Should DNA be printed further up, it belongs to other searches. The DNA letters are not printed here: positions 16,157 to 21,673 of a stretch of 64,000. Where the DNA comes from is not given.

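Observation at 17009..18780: Perfect 479-bp direct repeat (1293-bp spacing) plus ~100-bp near-identical tandem repeats inside the giant gene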

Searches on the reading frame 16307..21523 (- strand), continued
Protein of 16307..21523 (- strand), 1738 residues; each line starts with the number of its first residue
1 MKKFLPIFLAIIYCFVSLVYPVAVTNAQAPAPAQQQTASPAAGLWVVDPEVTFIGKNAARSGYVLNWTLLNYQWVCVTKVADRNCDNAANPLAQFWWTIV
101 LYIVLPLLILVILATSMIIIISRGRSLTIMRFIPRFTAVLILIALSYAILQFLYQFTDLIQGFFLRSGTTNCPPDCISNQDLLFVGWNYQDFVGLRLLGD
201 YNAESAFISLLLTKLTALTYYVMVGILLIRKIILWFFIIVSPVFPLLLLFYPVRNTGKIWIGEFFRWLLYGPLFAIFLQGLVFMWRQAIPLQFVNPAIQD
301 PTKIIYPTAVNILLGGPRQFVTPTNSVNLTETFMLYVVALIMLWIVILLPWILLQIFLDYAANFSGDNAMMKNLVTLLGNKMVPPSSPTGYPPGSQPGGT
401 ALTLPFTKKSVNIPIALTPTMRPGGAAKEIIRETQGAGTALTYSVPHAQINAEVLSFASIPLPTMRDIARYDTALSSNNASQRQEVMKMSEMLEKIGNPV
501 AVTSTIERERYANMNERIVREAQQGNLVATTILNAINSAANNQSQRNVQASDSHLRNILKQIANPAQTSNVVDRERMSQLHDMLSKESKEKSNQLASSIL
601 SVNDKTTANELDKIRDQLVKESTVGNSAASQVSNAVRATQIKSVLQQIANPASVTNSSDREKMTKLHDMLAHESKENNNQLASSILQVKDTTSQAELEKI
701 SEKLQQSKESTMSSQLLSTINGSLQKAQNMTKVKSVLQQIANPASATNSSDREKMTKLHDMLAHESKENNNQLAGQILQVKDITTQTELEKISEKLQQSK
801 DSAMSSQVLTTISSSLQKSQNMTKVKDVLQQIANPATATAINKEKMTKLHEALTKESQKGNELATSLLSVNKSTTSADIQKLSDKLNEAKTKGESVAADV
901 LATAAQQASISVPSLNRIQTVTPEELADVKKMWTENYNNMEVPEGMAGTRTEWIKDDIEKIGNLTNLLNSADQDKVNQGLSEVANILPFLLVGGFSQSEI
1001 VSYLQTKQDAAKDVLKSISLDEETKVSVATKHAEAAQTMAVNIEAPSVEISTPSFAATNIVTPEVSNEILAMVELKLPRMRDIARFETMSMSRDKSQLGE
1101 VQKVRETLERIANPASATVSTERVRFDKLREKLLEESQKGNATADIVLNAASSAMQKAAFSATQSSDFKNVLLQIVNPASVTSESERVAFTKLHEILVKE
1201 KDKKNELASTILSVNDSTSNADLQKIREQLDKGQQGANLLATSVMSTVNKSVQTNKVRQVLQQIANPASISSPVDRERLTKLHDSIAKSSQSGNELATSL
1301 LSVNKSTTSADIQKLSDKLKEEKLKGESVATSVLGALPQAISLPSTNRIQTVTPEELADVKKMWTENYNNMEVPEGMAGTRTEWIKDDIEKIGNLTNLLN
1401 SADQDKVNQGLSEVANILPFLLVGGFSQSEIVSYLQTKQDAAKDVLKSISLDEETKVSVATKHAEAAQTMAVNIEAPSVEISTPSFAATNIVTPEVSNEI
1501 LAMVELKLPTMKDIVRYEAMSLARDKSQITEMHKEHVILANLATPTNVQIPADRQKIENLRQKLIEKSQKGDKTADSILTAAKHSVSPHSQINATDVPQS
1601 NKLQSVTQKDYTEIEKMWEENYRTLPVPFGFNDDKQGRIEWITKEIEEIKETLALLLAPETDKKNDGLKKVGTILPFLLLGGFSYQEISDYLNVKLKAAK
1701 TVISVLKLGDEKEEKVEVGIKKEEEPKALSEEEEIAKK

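Call 52: find_related_loci(query=A1, collection=metagenome_contigs, flank=3000)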
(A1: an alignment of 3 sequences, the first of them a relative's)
Query A1 (1738 aa) in metagenome_contigs; peptide patterns used: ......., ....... (x = any residue, [..] = any of these).
295 stretches matched a pattern; 74 encode a relative of the query (tblastn E <= 1e-3); 74 distinct loci.
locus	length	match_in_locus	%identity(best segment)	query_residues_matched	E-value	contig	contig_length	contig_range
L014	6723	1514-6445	48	1-1719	0e+0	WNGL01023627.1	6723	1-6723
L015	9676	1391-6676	49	1-1733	0e+0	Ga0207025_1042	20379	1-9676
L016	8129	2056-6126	55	540-1734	0e+0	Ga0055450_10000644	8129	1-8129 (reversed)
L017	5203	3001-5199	67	1-1609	0e+0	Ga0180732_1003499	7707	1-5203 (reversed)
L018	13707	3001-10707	56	1-1732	0e+0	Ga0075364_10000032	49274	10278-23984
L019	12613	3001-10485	59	1-1724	0e+0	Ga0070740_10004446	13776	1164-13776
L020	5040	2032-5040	56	1-1730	0e+0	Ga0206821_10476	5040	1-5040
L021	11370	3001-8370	59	42-1734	0e+0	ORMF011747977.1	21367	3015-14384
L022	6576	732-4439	57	8-1735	0e+0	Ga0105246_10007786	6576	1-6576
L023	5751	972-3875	51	1-1721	0e+0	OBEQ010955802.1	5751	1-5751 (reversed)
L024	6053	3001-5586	56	1-1706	0e+0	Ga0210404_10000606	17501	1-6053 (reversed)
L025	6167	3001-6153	51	1-1718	0e+0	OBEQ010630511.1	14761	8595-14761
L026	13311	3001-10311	46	1-1727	0e+0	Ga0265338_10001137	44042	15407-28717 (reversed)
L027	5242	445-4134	55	6-1734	0e+0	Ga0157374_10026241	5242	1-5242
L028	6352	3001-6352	56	1-1733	0e+0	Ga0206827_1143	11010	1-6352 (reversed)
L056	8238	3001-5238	44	1-1738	1e-141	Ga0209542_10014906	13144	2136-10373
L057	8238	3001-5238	44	1-1738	1e-141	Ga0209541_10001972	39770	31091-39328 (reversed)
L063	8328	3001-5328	41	1-1738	3e-133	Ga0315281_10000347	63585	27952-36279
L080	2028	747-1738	56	37-374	1e-95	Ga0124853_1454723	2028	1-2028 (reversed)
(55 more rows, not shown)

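Call 60: search_protein_families(library=pfam, alignment_id=A4, max_evalue=0.1)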
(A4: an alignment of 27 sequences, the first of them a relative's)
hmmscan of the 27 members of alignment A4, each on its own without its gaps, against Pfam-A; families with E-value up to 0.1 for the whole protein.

A. member 1, P0096 (1320 aa): 2 families
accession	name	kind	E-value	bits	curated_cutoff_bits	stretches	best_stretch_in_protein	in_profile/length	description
PF04610.19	TrbL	-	0.001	19.3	25.9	1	108-282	3-179/215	TrbL/VirB6 plasmid conjugal transfer protein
PF06476.17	DUF1090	-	0.022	15.2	24.4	0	688-766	15-90/110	Protein of unknown function (DUF1090)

B. families by the number of members that match (of 27 scanned): 23 families
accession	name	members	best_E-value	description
PF24225.1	DUF7441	14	0.0071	Domain of unknown function (DUF7441)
PF04610.19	TrbL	13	2.7e-06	TrbL/VirB6 plasmid conjugal transfer protein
PF19901.4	DUF6374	2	0.0053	Family of unknown function (DUF6374)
PF02847.23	MA3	1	0.0031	MA3 domain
PF07285.16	DUF1444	1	0.008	Protein of unknown function (DUF1444)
PF04380.18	BMFP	1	0.015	Membrane fusogenic activity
PF13604.12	AAA_30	1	0.019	AAA domain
PF06476.17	DUF1090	1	0.022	Protein of unknown function (DUF1090)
PF06490.17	FleQ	1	0.022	Flagellar regulatory protein FleQ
PF12193.13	Sulf_coat_C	1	0.025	Sulfolobus virus coat protein C terminal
PF14069.11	SpoVIF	1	0.026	Stage VI sporulation protein F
PF16702.10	DUF5063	1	0.026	Domain of unknown function (DUF5063)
PF12550.13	GCR1_C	1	0.029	Transcriptional activator of glycolytic enzymes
PF17840.6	Tugs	1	0.03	Tethering Ubl4a to BAGS domain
PF10377.14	ATG11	1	0.034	Autophagy-related protein 11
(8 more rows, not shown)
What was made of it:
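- Tried and rejected: I repeated it with 27 (call 60).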

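Call 64: search_protein_families(library=ncbifam, proteins=[window:16307-21523:-], max_evalue=0.01)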
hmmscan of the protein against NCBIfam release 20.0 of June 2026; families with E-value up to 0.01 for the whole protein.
window:16307-21523:- (1738 aa): 0 families
